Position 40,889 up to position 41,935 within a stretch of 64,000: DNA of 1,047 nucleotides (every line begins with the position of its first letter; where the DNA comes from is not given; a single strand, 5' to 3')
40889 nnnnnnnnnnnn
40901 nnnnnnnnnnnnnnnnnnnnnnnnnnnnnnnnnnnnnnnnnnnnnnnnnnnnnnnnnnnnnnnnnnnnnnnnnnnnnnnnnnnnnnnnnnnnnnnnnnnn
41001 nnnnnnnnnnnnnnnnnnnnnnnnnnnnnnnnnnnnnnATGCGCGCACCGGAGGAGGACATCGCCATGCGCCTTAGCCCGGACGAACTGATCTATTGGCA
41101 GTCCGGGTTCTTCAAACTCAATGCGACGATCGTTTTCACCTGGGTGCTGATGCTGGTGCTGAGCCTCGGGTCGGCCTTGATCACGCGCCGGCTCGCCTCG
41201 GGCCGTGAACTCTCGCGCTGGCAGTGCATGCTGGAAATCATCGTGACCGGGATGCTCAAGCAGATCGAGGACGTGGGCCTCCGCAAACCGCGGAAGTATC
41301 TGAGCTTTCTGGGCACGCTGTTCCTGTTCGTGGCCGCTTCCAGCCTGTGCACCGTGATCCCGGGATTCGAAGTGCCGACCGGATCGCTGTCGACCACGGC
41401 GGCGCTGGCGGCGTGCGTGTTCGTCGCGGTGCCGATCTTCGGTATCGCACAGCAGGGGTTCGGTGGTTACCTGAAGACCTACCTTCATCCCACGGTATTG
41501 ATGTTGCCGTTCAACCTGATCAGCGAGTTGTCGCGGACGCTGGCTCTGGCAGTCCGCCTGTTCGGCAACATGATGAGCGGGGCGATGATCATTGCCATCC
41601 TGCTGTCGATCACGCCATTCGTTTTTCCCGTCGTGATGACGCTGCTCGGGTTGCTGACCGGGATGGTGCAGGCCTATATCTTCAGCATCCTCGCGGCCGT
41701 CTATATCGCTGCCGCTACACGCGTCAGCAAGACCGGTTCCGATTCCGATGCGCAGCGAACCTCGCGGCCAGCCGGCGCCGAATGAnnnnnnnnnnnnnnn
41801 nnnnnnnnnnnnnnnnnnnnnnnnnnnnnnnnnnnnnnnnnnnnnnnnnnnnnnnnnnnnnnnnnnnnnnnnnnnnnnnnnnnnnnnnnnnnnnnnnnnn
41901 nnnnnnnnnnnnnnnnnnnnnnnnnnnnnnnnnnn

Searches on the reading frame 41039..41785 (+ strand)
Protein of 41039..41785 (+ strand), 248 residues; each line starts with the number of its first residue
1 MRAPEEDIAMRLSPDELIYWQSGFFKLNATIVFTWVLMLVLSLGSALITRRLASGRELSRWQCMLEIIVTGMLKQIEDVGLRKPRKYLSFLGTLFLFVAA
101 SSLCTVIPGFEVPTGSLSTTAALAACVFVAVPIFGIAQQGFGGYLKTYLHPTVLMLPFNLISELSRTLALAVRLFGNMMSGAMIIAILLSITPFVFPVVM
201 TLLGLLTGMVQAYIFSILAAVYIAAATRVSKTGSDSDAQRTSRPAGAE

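Call 12: search_protein_families(library=pfam, proteins=[window:41039-41785:+], max_evalue=0.001)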
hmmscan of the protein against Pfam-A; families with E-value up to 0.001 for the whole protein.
window:41039-41785:+ (248 aa): 1 family
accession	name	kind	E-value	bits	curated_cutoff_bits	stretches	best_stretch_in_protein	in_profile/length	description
PF00119.25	ATP-synt_A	-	5.3e-42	144.6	33.9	1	31-223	1-216/217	ATP synthase A chain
